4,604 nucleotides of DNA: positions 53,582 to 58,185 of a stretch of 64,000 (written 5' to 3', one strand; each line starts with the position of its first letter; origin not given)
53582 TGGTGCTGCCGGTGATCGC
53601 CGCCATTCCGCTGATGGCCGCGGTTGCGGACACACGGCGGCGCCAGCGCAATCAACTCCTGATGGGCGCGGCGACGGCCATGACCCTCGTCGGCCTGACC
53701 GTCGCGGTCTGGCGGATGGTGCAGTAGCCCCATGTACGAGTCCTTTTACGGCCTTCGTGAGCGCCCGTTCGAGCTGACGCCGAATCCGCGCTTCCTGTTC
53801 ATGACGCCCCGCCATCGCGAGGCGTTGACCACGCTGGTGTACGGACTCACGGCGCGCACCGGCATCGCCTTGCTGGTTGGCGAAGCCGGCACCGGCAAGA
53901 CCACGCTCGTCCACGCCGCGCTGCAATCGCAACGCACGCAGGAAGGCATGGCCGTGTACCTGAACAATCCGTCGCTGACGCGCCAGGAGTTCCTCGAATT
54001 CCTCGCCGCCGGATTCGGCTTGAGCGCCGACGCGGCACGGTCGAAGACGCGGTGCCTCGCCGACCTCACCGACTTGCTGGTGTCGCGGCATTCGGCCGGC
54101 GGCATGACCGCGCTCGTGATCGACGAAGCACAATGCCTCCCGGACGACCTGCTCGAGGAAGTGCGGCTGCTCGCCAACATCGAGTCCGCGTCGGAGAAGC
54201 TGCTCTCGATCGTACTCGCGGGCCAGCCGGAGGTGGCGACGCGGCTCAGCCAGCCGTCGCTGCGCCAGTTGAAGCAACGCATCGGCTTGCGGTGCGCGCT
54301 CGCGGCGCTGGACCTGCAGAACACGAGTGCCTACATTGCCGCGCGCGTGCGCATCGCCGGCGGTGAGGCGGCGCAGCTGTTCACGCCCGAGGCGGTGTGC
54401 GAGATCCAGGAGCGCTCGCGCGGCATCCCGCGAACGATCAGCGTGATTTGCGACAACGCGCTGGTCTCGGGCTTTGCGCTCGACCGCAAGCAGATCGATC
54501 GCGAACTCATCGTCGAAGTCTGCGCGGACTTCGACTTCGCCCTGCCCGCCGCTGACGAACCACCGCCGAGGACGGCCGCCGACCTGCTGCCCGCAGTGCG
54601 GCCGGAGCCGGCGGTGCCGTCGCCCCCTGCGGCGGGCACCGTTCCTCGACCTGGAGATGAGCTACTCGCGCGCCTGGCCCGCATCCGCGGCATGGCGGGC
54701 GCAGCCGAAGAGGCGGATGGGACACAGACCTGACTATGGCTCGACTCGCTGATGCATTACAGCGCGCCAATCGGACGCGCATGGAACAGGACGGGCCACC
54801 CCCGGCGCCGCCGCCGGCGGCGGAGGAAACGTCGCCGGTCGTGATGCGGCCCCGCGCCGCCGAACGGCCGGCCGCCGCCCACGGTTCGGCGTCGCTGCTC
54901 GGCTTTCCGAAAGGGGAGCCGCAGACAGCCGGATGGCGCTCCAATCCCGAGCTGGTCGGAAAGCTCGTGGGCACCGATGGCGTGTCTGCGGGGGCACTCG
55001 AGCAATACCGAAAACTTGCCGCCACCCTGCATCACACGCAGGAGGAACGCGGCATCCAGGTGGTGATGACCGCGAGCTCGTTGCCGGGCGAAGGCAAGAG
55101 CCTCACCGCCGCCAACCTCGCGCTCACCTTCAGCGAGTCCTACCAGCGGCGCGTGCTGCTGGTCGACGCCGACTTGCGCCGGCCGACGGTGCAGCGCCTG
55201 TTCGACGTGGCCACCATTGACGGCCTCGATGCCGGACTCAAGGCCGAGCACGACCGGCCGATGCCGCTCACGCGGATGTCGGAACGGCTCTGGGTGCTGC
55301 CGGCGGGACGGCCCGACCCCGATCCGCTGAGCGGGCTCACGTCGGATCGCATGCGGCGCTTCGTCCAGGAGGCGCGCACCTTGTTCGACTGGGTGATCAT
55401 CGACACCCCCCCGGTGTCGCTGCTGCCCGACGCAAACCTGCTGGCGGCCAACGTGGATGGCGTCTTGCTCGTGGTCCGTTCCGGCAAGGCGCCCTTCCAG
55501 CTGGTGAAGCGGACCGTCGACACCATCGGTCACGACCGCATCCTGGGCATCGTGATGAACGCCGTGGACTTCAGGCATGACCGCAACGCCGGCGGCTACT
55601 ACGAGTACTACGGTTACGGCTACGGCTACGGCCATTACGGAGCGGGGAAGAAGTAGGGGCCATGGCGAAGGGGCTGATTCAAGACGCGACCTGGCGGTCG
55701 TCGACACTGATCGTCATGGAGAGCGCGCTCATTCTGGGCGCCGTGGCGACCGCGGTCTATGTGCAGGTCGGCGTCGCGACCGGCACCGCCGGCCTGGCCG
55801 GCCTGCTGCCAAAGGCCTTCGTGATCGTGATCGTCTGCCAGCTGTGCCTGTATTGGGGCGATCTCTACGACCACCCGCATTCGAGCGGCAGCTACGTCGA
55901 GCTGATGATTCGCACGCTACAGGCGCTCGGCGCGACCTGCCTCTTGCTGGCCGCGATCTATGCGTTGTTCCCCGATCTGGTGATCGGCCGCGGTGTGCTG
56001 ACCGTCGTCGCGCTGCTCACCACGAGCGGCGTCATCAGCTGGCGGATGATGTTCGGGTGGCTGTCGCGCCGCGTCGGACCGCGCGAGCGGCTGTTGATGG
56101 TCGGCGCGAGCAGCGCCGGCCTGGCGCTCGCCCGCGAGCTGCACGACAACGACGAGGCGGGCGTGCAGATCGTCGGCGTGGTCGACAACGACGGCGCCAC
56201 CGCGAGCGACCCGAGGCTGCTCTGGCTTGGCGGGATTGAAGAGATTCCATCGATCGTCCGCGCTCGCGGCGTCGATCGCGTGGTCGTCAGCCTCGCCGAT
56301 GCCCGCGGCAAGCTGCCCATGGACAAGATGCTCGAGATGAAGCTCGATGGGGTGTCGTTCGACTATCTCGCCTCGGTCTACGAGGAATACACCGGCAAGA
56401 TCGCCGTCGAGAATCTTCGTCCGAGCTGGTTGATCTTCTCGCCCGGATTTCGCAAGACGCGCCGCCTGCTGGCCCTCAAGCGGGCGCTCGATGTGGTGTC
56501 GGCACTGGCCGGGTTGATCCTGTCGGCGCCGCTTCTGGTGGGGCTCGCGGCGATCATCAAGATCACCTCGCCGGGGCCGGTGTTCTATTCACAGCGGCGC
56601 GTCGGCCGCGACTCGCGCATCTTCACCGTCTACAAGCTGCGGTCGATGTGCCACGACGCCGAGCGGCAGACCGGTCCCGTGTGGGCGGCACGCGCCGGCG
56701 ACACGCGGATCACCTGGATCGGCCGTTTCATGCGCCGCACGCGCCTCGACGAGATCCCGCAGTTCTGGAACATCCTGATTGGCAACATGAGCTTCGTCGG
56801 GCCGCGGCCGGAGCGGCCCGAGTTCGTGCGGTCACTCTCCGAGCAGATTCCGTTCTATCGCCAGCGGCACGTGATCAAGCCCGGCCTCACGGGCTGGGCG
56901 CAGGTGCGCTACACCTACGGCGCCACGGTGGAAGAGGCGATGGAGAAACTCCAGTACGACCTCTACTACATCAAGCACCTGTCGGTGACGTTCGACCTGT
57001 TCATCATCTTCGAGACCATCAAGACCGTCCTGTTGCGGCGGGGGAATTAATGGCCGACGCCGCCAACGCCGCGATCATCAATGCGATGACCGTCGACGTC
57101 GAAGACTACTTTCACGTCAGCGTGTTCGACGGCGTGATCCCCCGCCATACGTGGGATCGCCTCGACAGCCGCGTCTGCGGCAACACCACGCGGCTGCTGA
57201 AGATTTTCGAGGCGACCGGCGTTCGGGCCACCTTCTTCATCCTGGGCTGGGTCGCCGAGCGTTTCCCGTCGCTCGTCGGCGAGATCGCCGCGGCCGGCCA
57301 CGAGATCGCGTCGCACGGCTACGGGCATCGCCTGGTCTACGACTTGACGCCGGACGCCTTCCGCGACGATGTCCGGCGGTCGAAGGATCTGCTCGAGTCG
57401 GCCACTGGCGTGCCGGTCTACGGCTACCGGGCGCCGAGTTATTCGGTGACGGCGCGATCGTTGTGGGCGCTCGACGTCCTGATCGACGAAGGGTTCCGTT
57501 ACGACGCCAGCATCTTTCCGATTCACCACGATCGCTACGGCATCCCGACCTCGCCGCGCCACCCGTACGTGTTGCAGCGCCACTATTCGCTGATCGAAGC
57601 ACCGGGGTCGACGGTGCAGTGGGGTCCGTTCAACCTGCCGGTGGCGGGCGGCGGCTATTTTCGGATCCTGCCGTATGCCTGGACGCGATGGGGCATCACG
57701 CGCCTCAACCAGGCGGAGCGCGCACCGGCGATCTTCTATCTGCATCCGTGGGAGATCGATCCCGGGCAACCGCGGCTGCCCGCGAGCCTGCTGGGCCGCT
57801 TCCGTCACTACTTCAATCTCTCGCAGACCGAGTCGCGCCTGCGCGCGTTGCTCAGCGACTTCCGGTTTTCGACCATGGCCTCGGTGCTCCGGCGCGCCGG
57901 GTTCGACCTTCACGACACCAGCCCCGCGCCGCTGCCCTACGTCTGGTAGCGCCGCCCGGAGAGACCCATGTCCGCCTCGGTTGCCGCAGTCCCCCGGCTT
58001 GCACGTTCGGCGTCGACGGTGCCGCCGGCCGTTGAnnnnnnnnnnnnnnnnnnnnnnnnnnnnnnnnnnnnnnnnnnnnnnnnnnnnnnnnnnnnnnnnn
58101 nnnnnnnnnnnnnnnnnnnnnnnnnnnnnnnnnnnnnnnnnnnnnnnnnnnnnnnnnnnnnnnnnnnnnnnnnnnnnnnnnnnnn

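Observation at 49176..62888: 13.7-kb, 12-gene EPS operon with the PEP-CTERM-type accessory gene set but no exosortase, glycosyltransferase or polymerase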

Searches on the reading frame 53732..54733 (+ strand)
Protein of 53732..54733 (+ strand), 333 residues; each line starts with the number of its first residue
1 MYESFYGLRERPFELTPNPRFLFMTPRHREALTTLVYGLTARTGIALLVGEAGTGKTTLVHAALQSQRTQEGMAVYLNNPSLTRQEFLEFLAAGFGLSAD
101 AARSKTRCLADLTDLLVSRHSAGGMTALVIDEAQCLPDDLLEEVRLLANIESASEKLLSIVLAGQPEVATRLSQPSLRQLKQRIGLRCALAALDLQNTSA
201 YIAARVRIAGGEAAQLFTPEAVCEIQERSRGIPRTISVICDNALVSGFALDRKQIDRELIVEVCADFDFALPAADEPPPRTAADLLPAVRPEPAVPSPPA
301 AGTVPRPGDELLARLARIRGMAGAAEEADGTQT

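Call 4: search_protein_families(library=ncbifam, proteins=[window:53732-54733:+])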
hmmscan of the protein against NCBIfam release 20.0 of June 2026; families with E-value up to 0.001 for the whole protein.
window:53732-54733:+ (333 aa): 3 families
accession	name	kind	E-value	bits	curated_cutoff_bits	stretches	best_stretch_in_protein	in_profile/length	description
TIGR03015.1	pepcterm_ATPase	hypoth_equivalog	7.7e-72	241.9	324.5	1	1-268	1-267/269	XrtA/PEP-CTERM system-associated ATPase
TIGR02768.1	TraA_Ti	equivalog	0.00013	20.4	590.45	1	39-212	371-529/751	Ti-type conjugative transfer relaxase TraA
TIGR03420.1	DnaA_homol_Hda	equivalog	0.0005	19.7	194.8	0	23-83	17-78/226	DnaA regulatory inactivator Hda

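Call 6: search_protein_families(library=pfam, proteins=[window:53732-54733:+], max_evalue=0.01)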
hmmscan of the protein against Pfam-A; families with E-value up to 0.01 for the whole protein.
window:53732-54733:+ (333 aa): 13 families
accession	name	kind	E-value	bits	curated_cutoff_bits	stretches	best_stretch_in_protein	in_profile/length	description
PF13401.12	AAA_22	-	1.6e-25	90.4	27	1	43-172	5-130/130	AAA domain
PF13191.12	AAA_16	-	2.5e-09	38.3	32.6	1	29-158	9-165/167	AAA ATPase domain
PF13604.12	AAA_30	-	6.9e-08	32.9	27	1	39-156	14-118/191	AAA domain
PF20703.3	nSTAND1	-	0.00011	22.4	27.1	1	29-226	19-220/379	Novel STAND NTPase 1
PF25199.1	nSTAND_NTPase5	-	0.00063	20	34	1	41-86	39-84/145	Novel STAND NTPase 5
PF13245.12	AAA_19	-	0.0022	18.6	25.1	0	42-158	10-121/134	AAA domain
PF13173.12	AAA_14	-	0.0031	17.9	27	0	45-149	4-86/129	AAA domain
PF12775.13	AAA_7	-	0.0031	17.5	25.8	1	37-79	27-69/181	P-loop containing dynein motor region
PF00004.35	AAA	-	0.0042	18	21.2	1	47-94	2-38/131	ATPase family associated with various cellular activities (AAA)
PF13481.12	AAA_25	-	0.0043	17.1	27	1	29-60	19-50/195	AAA domain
PF00005.33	ABC_tran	-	0.005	17.9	25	1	45-81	13-49/137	ABC transporter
PF02492.25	cobW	-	0.0084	16.2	20.7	0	47-79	4-36/180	CobW/HypB/UreG, nucleotide-binding domain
PF07728.20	AAA_5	-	0.0099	16.3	22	0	47-90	3-45/139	AAA domain (dynein-related subfamily)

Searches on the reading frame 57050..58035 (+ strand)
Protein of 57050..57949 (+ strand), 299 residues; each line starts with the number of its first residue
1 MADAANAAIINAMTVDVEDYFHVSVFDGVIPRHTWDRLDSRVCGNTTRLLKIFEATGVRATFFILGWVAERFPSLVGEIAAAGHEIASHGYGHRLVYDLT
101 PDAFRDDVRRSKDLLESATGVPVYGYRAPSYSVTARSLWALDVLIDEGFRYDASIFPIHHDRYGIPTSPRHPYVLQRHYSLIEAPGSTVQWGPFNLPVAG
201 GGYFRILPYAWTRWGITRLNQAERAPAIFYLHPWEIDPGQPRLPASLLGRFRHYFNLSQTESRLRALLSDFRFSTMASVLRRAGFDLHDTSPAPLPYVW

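Call 4: search_protein_families(library=ncbifam, proteins=[window:57151-58035:+])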
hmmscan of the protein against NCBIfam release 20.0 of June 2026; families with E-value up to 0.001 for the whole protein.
window:57151-58035:+ (294 aa): 0 families

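Call 6: search_protein_families(library=pfam, proteins=[window:57050-57949:+], max_evalue=0.01)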
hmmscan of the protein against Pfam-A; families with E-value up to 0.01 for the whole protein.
window:57050-57949:+ (299 aa): 3 families
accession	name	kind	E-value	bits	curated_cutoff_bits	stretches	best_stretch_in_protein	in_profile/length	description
PF11959.13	DUF3473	-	8.7e-49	165.3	29.6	1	153-280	1-129/130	Domain of unknown function (DUF3473)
PF01522.26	Polysacc_deac_1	-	3.5e-21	75.9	23.1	1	43-140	18-115/124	Polysaccharide deacetylase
PF10096.14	DUF2334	-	0.00045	20.3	26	1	72-176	55-154/203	Uncharacterized protein conserved in bacteria (DUF2334)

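Call 7: search_protein_families(library=ncbifam, proteins=[window:57050-57949:+], max_evalue=0.01)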
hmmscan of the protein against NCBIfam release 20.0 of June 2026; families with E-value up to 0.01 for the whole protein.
window:57050-57949:+ (299 aa): 9 families
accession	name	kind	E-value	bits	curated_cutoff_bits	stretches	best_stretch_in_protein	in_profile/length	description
TIGR03006.1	pepcterm_polyde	equivalog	1e-121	405.2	276.2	1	11-280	1-271/272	XrtA system polysaccharide deacetylase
TIGR02764.1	spore_ybaN_pdaB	equivalog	3.5e-15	56.3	237.4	1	45-138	20-113/191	polysaccharide deacetylase family sporulation protein PdaB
NF045821.1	PgAcgDacpgdA1_Bac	equivalog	2.5e-12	46.2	400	1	46-133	103-190/282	peptidoglycan-N-acetylglucosamine deacetylase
TIGR04243.1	nodulat_NodB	equivalog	1e-09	38.2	240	1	46-129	17-101/197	chitooligosaccharide deacetylase NodB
TIGR02873.1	spore_ylxY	hypoth_equivalog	1.6e-09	37.4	391.5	1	47-133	101-187/268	probable sporulation protein, polysaccharide deacetylase family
TIGR03212.1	uraD_N-term-dom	equivalog_domain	1.3e-07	31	424.6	1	47-155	80-184/297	allantoinase PuuE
TIGR02884.1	spore_pdaA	equivalog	1.3e-06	28.3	298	1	44-127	50-133/224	delta-lactam-biosynthetic de-N-acetylase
NF045822.1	PgAcgDacpgdA2_Bac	equivalog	0.00013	21.5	400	1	42-127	80-165/274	peptidoglycan-N-acetylglucosamine deacetylase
NF045820.1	PgAcgDacpgdA_Strep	equivalog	0.00029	19.8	800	1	45-133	282-370/463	peptidoglycan-N-acetylglucosamine deacetylase PgdA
